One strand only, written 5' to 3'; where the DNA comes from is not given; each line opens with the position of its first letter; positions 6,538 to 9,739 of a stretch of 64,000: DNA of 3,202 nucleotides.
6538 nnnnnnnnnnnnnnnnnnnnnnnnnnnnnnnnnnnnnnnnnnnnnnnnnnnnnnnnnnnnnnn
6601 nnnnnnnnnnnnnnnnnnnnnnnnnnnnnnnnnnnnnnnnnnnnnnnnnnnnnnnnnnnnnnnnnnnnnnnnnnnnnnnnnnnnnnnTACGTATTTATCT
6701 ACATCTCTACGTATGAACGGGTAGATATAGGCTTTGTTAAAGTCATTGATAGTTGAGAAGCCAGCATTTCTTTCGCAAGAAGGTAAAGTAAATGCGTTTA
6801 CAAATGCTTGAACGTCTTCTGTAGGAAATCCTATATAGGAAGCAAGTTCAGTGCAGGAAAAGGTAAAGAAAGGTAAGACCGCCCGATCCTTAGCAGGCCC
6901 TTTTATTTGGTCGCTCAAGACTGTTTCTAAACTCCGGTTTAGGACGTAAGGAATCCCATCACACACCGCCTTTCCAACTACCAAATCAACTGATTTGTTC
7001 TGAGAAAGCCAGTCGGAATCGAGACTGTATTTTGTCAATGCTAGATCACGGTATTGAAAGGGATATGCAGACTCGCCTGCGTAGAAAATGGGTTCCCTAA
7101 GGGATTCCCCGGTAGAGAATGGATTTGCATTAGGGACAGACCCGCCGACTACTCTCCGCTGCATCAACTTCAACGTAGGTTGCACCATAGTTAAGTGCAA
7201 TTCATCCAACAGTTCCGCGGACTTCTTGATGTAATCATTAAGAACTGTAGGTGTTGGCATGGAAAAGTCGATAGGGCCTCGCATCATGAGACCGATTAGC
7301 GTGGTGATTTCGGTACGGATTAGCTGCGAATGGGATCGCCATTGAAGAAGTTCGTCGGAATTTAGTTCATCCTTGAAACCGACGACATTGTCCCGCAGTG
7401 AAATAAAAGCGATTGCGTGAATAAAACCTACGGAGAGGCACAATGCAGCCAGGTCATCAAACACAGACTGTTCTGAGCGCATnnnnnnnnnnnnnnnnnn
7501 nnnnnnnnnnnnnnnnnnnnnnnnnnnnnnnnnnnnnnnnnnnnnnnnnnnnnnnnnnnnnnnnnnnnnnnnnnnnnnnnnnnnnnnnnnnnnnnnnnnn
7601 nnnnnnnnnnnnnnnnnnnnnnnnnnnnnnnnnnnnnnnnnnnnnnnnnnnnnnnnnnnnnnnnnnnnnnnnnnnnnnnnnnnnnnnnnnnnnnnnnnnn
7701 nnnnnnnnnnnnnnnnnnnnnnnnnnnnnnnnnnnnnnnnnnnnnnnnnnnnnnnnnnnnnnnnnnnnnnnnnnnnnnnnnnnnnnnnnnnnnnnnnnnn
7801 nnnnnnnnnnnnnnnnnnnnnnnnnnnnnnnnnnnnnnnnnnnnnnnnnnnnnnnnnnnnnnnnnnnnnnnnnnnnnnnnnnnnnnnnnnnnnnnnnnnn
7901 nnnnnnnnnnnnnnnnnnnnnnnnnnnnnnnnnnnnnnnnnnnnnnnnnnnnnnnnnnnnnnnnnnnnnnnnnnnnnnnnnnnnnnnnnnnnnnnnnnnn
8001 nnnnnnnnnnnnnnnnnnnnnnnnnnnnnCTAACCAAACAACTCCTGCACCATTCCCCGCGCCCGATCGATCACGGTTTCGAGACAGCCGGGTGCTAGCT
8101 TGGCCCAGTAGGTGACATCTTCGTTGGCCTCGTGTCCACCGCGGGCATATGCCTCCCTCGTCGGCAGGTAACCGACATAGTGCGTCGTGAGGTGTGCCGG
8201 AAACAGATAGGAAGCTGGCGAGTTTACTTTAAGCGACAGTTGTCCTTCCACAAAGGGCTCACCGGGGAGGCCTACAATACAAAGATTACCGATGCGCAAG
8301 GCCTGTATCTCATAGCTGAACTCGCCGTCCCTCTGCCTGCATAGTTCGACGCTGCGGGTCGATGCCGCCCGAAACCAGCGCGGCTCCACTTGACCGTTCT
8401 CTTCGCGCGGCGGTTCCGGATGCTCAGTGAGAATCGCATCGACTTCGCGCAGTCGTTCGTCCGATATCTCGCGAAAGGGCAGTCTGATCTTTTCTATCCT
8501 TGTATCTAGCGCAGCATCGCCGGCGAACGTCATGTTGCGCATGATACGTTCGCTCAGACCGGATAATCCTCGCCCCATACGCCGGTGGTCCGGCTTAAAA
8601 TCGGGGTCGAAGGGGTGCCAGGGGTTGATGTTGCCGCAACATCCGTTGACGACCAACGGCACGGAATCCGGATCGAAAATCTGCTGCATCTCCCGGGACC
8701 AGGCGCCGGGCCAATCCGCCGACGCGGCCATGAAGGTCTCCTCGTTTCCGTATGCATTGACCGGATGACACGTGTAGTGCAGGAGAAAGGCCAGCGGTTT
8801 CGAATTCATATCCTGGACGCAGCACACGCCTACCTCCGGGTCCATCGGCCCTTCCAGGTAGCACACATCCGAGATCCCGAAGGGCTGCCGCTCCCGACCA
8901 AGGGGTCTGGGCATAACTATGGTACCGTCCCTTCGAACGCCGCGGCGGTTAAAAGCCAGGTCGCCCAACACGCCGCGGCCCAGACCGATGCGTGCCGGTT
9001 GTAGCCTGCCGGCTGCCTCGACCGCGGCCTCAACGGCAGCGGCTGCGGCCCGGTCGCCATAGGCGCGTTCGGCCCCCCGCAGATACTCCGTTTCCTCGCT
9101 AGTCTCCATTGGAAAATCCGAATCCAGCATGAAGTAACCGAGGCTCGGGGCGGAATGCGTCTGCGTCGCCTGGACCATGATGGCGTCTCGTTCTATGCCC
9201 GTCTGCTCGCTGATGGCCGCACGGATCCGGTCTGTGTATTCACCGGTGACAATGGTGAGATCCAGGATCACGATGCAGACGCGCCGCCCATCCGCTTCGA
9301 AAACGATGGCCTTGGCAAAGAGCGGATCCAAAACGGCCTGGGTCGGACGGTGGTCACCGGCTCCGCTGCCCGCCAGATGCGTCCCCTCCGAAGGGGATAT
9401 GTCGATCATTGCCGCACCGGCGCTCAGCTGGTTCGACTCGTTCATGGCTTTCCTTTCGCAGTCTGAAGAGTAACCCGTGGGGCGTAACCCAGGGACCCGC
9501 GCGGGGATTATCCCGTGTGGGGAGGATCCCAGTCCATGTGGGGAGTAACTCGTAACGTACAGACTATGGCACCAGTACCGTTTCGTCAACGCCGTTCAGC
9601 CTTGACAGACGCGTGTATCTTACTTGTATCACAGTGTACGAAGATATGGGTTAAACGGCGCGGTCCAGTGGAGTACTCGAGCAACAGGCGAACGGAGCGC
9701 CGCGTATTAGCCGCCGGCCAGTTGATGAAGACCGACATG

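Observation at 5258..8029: A 2.8-kb AT-rich islet carrying an orphan two-gene module, a candidate novel defence system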

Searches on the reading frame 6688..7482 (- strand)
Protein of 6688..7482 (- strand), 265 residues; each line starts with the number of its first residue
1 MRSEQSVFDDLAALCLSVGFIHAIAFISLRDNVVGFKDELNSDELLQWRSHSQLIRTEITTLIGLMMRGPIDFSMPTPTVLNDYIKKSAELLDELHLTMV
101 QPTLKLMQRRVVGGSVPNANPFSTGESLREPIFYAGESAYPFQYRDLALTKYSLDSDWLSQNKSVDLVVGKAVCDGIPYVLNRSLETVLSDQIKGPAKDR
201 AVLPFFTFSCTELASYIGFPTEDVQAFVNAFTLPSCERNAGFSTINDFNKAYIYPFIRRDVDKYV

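Call 93: predict_structure(alignment_id=A6)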
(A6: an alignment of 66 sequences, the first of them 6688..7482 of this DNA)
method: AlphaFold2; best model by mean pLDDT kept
length: 265 residues; sequences in the alignment: 66
mean_pLDDT: 92.9   pTM: 0.90
mean pLDDT of the five models: 92.9, 92.0, 91.7, 90.8, 90.6
residues with pLDDT >= 90: 195; 70-90: 67; 50-70: 3; < 50: 0
segments of 3 or more residues with pLDDT < 50: none
pLDDT, mean of each block of 10 residues (from residue 1): 97 98 96 87 83 89 98 96 97 96 88 76 88 86 92 97 95 96 92 84 96 98 97 96 97 97 97
secondary structure, 60 per line:
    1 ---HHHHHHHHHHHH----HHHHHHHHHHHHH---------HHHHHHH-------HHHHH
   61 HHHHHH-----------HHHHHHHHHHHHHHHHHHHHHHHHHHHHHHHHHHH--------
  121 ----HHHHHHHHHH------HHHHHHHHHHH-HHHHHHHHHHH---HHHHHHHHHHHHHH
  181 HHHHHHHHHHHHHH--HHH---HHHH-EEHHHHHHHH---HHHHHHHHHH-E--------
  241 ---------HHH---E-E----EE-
elements in order: H4-15 H20-32 H42-48 H56-66 H78-112 H125-134 H141-151 H153-163 H167-194 H203-206 H210-217 H221-230

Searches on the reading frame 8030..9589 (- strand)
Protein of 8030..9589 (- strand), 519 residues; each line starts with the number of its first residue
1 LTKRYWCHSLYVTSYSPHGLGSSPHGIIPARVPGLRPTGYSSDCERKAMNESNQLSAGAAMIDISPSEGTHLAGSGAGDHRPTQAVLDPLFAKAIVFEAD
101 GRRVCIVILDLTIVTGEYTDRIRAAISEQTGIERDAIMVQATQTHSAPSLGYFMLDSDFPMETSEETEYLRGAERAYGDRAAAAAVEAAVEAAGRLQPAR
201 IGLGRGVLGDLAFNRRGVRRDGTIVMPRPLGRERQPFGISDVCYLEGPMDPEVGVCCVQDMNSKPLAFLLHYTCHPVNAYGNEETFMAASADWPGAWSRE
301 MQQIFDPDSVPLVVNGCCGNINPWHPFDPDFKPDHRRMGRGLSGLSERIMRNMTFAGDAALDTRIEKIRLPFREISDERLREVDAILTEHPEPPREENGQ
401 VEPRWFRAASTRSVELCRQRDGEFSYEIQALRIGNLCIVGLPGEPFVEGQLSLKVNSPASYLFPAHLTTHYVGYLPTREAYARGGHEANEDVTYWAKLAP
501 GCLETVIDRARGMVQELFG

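Call 3: search_protein_families(library=pfam, proteins=[window:8030-9589:-], max_evalue=1)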
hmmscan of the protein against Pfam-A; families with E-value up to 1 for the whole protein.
window:8030-9589:- (519 aa): 1 family
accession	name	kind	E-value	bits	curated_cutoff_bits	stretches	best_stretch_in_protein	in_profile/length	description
PF04734.18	Ceramidase_alk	-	2.2e-06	27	32.1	1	83-216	29-157/509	Neutral/alkaline non-lysosomal ceramidase, N-terminal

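Call 59: find_homologous_proteins(query=window:8030-9589:-, max_evalue=1e-50)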
Query window:8030-9589:- (519 aa): 1000 proteins with E <= 1e-50 among 8000 candidates; the best 120 are listed.
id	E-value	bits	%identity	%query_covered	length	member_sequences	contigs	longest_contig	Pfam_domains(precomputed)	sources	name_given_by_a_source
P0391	5.6e-292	988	89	91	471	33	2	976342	-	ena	-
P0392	1.6e-291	986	89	91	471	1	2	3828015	PF04734.19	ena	-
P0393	5.2e-288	974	89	91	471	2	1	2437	-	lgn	-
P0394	2.2e-287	972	88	91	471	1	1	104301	-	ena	-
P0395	4.1e-287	972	88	91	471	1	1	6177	PF04734.19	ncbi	-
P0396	4.5e-287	971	87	91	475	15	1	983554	PF04734.19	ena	-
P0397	7.0e-287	971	87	91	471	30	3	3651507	PF04734.19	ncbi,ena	-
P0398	5.3e-286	968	87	91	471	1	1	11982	-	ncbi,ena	-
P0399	4.3e-285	965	88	91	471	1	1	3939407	PF04734.19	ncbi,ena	-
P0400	6.4e-285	964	87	91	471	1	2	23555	PF04734.19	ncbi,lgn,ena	-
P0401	9.2e-285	964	87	91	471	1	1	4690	PF04734.19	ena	-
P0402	4.3e-284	962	87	91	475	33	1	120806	-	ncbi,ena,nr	ncbi:MAG: hypothetical protein OXO51_04005 [Gemmatimonadota bacterium]|nr:hypothetical protein [Gemm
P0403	2.9e-283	959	86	91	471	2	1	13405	PF04734.19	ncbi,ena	-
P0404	1.0e-282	957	87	91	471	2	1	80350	-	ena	-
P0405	4.2e-282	955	87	91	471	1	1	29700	PF04734.19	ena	-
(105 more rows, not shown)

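Call 61: find_encoding_contigs(protein=P0399, flank=9000, max_places=2)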
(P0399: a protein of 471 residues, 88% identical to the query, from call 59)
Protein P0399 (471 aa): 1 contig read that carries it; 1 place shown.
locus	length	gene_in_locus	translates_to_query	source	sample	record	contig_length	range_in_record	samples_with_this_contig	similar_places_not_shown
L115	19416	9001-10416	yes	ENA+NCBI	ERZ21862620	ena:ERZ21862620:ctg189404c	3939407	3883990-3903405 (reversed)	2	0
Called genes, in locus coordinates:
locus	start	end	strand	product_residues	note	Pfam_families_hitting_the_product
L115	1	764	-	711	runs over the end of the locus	PF00141:peroxidase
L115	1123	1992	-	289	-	PF13714:PEP_mutase, PF00463:ICL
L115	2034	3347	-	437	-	PF06722:EryCIII-like_C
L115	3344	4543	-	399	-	PF01757:Acyl_transf_3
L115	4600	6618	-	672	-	PF05719:GPP34, PF00067:p450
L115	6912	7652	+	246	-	PF05721:PhyH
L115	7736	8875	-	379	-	PF01222:ERG4_ERG24, PF06966:DUF1295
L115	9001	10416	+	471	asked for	PF04734:Ceramidase_alk (weak)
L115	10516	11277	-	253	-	PF05721:PhyH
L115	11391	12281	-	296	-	PF05721:PhyH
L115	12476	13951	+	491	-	PF06609:TRI12 (weak), PF00083:Sugar_tr, PF07690:MFS_1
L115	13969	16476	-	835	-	PF01073:3Beta_HSD, PF01370:Epimerase, PF07993:NAD_binding_4, PF16363:GDP_Man_Dehyd, PF13469:Sulfotransfer_3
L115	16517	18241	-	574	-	PF02310:B12-binding, PF04055:Radical_SAM, PF13282:DUF4070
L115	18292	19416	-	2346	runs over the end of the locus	PF00109:ketoacyl-synt, PF02801:Ketoacyl-synt_C, PF16197:KAsynt_C_assoc, PF00698:Acyl_transf_1, PF21089:PKS_DH_N, PF22953:SpnB_Rossmann, PF08240:ADH_N, PF00107:ADH_zinc_N, +6 more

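Call 62: find_encoding_contigs(protein=P0392, flank=9000, max_places=2)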
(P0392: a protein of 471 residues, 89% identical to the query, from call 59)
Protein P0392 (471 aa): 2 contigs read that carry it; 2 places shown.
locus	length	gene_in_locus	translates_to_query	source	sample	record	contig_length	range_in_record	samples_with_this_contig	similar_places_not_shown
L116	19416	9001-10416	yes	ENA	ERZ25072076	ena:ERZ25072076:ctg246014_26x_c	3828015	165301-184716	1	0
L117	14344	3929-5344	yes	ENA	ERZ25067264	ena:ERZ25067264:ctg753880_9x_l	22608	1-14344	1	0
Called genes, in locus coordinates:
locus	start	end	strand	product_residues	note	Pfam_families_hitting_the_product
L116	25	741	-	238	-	-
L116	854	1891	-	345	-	-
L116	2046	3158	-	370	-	PF15907:Itfg2 (faint), PF01839:FG-GAP (faint), PF13517:FG-GAP_3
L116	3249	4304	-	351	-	PF01244:Peptidase_M19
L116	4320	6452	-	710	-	PF00141:peroxidase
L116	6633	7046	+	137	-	PF14302:DUF4377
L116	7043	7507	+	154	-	PF14302:DUF4377 (faint)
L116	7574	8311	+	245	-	PF05721:PhyH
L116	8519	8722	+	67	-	-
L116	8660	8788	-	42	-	-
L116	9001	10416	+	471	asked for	PF04734:Ceramidase_alk (faint)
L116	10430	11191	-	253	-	PF05721:PhyH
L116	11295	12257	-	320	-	PF00106:adh_short, PF08659:KR (faint), PF13561:adh_short_C2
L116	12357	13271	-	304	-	PF05721:PhyH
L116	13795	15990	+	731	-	PF00041:fn3 (faint), PF03160:Calx-beta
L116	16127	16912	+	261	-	-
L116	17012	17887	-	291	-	PF00459:Inositol_P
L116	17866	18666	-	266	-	PF01209:Ubie_methyltran (weak), PF13489:Methyltransf_23, PF13847:Methyltransf_31, PF08241:Methyltransf_11, PF08242:Methyltransf_12, PF13649:Methyltransf_25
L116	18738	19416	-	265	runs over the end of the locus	PF01636:APH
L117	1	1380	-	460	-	?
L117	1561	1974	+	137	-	PF14302:DUF4377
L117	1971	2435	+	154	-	PF14302:DUF4377 (faint)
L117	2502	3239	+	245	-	PF05721:PhyH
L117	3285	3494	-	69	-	PF01222:ERG4_ERG24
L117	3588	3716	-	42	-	-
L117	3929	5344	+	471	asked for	PF04734:Ceramidase_alk (faint)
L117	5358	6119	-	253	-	PF05721:PhyH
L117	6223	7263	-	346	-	PF00106:adh_short, PF08659:KR (faint), PF13561:adh_short_C2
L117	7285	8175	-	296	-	PF05721:PhyH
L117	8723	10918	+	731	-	PF00041:fn3 (faint), PF03160:Calx-beta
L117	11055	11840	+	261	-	-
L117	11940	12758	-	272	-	PF00459:Inositol_P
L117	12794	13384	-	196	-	PF13649:Methyltransf_25 (weak)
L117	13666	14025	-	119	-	PF01636:APH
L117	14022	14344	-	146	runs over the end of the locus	PF01636:APH (weak)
